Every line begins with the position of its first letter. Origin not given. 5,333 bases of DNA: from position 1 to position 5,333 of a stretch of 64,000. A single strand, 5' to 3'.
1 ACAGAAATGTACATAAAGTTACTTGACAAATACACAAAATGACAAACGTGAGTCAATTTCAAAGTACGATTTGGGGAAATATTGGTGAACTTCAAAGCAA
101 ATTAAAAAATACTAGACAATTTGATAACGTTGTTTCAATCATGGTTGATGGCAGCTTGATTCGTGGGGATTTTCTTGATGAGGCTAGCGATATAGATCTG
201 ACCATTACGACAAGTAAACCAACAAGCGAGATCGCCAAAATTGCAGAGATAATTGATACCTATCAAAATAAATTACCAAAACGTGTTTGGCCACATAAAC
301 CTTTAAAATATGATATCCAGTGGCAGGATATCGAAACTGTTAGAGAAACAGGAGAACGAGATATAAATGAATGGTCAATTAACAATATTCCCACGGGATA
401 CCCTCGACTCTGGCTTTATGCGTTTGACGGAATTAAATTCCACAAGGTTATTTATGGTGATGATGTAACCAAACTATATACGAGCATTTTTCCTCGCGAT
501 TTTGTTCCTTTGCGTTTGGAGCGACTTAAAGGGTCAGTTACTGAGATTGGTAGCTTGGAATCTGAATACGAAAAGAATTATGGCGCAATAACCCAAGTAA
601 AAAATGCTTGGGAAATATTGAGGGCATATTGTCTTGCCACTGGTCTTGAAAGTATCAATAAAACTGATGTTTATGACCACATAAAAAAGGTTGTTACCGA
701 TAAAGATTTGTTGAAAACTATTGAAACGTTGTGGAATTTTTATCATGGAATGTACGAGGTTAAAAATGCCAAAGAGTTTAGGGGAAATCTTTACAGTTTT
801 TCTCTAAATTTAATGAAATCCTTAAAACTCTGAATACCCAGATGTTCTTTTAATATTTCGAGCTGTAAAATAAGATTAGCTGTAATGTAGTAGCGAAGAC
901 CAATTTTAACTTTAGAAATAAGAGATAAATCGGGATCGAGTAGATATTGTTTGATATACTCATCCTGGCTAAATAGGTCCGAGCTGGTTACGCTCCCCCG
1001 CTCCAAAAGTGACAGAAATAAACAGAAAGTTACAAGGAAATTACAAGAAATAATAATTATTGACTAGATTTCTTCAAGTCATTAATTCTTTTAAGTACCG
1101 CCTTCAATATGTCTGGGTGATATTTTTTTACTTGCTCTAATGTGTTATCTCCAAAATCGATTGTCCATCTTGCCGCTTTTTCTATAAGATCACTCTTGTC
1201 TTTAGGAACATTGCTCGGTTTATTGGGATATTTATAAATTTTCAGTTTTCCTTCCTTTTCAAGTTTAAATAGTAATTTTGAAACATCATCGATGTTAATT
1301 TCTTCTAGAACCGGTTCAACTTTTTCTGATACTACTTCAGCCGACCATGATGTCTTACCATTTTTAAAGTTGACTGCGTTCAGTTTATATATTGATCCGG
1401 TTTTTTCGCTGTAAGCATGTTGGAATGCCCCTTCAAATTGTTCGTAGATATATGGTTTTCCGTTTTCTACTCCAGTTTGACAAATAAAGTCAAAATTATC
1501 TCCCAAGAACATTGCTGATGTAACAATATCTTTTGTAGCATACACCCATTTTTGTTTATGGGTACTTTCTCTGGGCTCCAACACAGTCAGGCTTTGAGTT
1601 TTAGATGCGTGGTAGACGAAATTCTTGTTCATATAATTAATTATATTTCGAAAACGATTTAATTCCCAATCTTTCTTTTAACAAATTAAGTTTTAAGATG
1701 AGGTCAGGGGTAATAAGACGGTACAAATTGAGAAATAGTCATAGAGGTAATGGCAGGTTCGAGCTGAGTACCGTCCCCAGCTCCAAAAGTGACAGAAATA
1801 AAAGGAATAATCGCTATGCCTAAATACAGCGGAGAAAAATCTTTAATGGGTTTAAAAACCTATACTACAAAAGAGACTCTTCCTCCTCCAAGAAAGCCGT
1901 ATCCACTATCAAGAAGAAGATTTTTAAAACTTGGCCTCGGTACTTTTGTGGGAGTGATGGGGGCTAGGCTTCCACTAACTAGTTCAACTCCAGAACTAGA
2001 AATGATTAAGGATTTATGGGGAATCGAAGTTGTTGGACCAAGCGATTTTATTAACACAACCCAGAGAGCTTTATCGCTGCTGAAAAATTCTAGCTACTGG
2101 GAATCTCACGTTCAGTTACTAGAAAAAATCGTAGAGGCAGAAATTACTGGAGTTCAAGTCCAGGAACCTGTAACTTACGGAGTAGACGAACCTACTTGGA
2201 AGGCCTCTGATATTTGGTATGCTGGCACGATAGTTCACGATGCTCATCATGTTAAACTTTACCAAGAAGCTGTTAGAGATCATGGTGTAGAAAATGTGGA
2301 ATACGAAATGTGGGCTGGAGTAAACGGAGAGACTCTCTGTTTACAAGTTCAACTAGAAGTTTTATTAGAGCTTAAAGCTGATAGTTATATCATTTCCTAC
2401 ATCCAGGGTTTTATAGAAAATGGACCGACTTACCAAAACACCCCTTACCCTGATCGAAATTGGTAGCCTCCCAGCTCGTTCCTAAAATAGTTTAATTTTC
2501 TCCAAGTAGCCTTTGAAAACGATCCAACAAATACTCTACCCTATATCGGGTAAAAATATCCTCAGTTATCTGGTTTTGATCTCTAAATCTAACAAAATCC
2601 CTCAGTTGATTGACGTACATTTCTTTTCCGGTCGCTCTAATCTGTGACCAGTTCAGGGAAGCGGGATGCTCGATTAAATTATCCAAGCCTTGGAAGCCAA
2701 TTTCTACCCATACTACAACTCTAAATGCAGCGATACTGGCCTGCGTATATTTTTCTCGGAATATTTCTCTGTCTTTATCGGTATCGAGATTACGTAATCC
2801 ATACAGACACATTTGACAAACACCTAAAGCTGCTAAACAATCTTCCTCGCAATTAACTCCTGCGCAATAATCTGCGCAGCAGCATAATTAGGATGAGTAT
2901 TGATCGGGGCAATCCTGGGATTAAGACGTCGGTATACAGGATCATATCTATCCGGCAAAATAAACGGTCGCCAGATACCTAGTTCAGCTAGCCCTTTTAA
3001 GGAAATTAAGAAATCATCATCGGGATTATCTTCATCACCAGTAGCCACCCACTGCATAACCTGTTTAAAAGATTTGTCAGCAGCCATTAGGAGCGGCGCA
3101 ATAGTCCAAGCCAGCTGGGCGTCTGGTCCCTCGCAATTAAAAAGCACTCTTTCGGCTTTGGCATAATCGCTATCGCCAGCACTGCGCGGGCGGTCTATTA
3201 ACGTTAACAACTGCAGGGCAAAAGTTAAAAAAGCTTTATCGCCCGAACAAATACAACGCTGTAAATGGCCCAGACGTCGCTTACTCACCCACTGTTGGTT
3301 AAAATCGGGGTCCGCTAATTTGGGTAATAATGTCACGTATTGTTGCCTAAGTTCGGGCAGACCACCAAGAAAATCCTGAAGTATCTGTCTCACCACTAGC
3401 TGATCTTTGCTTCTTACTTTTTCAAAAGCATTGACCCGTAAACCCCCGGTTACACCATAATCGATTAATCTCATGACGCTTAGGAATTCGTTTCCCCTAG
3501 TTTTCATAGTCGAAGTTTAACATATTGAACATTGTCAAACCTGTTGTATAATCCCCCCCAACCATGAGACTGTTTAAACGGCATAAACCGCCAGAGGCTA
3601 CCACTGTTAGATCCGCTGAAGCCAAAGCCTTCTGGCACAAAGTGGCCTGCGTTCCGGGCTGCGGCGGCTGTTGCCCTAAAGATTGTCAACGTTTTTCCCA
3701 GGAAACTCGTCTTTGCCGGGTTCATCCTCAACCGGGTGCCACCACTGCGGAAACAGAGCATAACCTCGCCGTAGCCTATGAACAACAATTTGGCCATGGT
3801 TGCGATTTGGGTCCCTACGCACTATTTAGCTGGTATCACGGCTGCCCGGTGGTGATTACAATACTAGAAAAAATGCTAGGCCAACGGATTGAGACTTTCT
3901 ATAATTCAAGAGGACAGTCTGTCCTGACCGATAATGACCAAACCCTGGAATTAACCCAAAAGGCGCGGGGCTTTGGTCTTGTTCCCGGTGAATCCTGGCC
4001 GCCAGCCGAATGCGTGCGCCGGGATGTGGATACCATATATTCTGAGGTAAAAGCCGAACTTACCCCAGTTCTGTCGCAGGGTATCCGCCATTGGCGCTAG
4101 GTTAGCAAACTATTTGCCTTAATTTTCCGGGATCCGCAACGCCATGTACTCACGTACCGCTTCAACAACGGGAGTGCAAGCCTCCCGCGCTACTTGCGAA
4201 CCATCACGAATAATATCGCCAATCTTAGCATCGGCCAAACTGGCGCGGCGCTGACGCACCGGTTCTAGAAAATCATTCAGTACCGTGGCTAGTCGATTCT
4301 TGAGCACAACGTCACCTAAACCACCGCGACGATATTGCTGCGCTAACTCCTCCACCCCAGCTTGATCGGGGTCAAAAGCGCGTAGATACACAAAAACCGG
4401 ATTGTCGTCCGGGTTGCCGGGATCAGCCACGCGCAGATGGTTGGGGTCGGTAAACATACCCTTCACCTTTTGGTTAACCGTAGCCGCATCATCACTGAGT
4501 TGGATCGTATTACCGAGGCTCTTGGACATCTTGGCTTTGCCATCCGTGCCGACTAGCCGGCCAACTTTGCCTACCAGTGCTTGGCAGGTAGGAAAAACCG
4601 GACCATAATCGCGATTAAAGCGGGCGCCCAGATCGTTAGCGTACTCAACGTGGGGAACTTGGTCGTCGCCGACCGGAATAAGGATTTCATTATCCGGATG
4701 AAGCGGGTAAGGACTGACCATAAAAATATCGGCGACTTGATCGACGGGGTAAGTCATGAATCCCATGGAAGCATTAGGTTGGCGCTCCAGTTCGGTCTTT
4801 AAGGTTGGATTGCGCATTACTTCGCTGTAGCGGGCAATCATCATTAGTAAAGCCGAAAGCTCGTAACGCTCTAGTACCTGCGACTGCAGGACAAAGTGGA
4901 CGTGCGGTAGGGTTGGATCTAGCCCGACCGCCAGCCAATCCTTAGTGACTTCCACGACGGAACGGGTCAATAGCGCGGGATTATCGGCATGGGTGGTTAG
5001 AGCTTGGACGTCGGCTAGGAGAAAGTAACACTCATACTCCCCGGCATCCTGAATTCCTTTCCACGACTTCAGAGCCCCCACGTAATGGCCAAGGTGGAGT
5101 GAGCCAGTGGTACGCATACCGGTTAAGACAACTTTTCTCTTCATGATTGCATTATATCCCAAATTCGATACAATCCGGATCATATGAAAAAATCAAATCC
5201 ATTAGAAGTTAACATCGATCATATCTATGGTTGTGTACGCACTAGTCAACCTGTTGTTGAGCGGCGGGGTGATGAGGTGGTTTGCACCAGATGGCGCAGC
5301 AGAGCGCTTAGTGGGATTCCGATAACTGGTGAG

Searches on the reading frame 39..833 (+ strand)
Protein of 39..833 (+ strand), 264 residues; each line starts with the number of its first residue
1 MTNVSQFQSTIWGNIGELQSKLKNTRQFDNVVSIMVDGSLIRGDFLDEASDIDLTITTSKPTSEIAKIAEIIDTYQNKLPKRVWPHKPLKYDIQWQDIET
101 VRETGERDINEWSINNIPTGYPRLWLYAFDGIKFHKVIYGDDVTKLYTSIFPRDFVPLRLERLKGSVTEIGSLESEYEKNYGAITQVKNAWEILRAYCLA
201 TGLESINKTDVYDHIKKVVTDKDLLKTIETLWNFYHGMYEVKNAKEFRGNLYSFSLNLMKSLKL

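Call 44: search_protein_families(library=pfam, proteins=[window:39-833:+], max_evalue=0.01)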
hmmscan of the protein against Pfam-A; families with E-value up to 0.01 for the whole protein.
window:39-833:+ (264 aa): 2 families
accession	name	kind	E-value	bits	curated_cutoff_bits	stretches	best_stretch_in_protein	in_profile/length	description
PF01909.29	NTP_transf_2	-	1.3e-05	25.9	21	1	23-88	5-66/93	Nucleotidyltransferase domain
PF18765.7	Polbeta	-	0.0027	18.3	26.9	1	26-70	8-53/93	Polymerase beta, Nucleotidyltransferase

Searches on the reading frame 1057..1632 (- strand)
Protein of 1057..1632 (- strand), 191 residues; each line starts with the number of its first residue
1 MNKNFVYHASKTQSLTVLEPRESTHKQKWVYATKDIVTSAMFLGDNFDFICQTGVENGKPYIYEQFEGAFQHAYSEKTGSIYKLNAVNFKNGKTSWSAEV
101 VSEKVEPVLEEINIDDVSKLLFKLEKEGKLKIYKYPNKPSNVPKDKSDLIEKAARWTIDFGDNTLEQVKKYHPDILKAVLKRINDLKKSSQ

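Call 44: search_protein_families(library=pfam, proteins=[window:1057-1632:-], max_evalue=0.01)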
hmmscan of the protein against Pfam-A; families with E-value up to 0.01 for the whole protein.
window:1057-1632:- (191 aa): 1 family
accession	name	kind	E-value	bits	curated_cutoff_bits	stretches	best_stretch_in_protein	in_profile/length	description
PF03691.19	UPF0167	-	0.0073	16.6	25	0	4-100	3-96/174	Uncharacterised protein family (UPF0167)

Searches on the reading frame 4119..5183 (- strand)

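Call 44: search_protein_families(library=pfam, proteins=[window:4119-5183:-], max_evalue=0.01)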
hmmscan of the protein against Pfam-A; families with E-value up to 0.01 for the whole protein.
window:4119-5183:- (354 aa): 1 family
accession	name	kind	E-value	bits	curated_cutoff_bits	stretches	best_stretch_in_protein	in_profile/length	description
PF00579.31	tRNA-synt_1b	-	2.4e-50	172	21.1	1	18-307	7-292/292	tRNA synthetases class I (W and Y)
